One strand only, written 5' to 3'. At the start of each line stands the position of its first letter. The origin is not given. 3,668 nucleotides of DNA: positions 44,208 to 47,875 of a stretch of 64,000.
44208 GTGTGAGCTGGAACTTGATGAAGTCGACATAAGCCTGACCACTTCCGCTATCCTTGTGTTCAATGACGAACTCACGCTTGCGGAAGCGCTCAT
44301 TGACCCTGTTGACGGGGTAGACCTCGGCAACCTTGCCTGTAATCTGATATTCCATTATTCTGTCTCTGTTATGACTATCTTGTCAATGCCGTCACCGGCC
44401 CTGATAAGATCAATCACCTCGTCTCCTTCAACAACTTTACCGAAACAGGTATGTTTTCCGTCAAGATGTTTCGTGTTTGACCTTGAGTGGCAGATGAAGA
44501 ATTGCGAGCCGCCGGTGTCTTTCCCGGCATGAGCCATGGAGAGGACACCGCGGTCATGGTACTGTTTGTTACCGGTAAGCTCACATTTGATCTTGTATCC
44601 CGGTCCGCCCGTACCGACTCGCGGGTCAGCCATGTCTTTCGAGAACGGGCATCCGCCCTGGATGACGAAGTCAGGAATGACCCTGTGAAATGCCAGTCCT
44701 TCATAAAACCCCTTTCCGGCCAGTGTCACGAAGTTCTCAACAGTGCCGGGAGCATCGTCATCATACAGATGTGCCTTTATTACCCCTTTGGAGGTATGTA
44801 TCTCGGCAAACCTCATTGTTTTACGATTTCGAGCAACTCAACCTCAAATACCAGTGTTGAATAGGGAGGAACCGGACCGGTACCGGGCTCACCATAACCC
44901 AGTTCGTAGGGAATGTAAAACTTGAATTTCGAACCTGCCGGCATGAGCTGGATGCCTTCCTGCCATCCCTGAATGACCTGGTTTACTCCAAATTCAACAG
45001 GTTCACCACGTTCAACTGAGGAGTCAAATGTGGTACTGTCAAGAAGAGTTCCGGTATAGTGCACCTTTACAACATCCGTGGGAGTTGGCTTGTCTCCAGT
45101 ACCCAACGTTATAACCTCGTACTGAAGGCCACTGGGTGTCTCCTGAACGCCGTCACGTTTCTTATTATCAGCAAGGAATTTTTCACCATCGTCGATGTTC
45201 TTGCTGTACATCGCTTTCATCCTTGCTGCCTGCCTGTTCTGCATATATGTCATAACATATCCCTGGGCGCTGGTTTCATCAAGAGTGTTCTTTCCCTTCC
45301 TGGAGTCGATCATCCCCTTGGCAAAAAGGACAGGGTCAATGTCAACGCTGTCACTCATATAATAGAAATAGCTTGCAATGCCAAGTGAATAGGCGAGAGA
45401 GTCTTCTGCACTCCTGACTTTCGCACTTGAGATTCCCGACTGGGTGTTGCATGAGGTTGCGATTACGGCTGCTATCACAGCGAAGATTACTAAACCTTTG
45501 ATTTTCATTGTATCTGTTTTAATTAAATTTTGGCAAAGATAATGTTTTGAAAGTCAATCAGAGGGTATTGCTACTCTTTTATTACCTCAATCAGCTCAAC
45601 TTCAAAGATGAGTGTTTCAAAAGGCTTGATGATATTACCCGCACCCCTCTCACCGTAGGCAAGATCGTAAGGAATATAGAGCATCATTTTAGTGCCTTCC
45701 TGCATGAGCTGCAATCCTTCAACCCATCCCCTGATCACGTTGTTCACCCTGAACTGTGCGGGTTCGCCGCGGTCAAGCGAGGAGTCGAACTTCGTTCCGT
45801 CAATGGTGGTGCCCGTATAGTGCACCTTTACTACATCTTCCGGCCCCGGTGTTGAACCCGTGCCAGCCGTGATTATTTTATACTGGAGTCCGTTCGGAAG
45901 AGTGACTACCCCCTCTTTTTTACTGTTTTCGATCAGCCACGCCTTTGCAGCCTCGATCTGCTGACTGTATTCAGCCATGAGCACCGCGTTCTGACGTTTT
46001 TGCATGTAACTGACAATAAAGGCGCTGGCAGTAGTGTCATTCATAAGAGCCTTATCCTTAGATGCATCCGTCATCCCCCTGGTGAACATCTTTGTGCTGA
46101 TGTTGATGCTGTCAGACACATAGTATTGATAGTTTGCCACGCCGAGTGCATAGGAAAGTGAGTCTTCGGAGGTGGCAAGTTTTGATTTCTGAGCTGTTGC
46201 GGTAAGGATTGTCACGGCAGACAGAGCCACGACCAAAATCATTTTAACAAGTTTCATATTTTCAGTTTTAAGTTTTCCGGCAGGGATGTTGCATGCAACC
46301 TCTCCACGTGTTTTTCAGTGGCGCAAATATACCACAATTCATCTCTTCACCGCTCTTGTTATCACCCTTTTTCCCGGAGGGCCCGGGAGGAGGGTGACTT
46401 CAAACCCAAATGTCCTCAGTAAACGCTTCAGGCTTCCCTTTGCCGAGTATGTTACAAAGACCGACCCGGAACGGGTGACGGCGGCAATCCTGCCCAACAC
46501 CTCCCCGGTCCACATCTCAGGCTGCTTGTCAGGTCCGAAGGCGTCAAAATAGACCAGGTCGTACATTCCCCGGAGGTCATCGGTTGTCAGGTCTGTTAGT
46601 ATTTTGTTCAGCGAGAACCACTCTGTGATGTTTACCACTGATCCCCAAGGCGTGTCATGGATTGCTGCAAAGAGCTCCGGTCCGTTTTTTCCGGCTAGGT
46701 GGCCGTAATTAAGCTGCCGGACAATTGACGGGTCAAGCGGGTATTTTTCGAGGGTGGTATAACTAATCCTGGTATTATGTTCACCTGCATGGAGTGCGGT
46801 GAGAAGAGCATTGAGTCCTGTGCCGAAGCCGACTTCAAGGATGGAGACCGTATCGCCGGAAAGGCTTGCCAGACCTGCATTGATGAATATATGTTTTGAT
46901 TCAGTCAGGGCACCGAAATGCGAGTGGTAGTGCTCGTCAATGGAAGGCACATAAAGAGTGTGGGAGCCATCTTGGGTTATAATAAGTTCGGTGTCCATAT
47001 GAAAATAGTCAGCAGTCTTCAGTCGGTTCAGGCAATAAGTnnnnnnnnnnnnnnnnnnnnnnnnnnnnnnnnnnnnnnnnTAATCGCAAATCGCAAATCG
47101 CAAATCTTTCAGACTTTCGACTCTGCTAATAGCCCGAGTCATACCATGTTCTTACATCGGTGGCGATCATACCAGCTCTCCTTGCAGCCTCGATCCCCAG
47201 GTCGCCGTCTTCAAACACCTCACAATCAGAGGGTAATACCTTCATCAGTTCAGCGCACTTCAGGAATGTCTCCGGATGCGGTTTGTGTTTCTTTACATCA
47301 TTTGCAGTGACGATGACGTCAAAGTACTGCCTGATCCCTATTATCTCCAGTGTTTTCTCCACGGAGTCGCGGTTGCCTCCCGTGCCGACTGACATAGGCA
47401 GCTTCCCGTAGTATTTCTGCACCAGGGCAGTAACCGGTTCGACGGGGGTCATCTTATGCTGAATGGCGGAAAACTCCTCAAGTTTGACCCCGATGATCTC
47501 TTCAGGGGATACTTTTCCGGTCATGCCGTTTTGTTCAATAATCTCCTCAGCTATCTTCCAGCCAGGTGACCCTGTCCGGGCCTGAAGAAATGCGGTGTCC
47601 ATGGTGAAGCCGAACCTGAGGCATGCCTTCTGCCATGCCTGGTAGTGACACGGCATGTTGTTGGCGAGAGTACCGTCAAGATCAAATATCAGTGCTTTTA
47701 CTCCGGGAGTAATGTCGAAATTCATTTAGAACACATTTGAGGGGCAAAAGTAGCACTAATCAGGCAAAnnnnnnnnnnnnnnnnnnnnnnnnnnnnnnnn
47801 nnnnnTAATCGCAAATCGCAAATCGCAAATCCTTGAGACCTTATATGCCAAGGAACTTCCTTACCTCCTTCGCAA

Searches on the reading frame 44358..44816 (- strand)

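Call 80: search_protein_families(library=pfam, proteins=[window:44358-44816:-], max_evalue=0.00001)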
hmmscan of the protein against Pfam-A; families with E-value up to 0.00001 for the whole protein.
window:44358-44816:- (153 aa): 1 family
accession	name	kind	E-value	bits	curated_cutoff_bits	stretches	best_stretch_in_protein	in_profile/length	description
PF00160.26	Pro_isomerase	-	2.2e-42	145.4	21.7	1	4-143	2-142/159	Cyclophilin type peptidyl-prolyl cis-trans isomerase/CLD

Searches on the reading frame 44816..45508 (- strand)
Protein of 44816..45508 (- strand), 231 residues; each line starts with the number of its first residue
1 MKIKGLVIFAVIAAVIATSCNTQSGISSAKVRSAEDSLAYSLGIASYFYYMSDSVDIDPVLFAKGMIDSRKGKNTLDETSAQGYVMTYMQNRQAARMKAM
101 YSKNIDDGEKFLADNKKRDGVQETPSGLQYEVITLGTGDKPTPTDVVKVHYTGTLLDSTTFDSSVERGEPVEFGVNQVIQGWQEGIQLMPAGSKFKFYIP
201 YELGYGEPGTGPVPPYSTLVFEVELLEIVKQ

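Call 80: search_protein_families(library=pfam, proteins=[window:44816-45508:-], max_evalue=0.00001)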
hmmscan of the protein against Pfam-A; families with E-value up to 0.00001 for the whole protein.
window:44816-45508:- (231 aa): 2 families
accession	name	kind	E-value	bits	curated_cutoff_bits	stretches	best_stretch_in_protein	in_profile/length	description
PF00254.34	FKBP_C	-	1.8e-29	102.3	21.1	1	140-226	4-94/94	FKBP-type peptidyl-prolyl cis-trans isomerase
PF01346.23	FKBP_N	-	1.5e-21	77.5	22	1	35-132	1-97/97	Domain amino terminal to FKBP-type peptidyl-prolyl isomerase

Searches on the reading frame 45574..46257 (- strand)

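Call 80: search_protein_families(library=pfam, proteins=[window:45574-46257:-], max_evalue=0.00001)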
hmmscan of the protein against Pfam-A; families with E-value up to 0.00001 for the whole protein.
window:45574-46257:- (228 aa): 2 families
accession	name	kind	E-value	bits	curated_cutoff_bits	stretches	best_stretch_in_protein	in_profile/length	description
PF00254.34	FKBP_C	-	5.6e-29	100.7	21.1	1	136-223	4-94/94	FKBP-type peptidyl-prolyl cis-trans isomerase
PF01346.23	FKBP_N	-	3.5e-19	69.9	22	1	31-128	1-97/97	Domain amino terminal to FKBP-type peptidyl-prolyl isomerase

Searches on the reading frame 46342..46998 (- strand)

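Call 80: search_protein_families(library=pfam, proteins=[window:46342-46998:-], max_evalue=0.00001)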
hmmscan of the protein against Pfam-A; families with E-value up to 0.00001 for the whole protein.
window:46342-46998:- (219 aa): 1 family
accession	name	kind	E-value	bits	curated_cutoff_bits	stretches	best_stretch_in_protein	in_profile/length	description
PF05430.17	Methyltransf_30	-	5.6e-18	65.5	22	1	142-218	47-123/124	S-adenosyl-L-methionine-dependent methyltransferase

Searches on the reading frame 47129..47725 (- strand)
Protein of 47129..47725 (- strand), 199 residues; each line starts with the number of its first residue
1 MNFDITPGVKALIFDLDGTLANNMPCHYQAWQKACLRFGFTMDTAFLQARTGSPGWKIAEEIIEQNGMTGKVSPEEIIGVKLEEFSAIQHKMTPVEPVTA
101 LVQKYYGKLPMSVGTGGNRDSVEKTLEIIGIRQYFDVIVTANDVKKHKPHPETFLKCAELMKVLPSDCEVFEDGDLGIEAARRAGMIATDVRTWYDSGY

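Call 80: search_protein_families(library=pfam, proteins=[window:47129-47725:-], max_evalue=0.00001)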
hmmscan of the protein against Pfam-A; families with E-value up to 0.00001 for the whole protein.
window:47129-47725:- (199 aa): 2 families
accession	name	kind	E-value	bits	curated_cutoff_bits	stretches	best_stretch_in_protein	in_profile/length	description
PF13419.12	HAD_2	-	8e-31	107.9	23.8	1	12-186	1-173/178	Haloacid dehalogenase-like hydrolase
PF00702.32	Hydrolase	-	7.6e-25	88.9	26.4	1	9-185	1-191/191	haloacid dehalogenase-like hydrolase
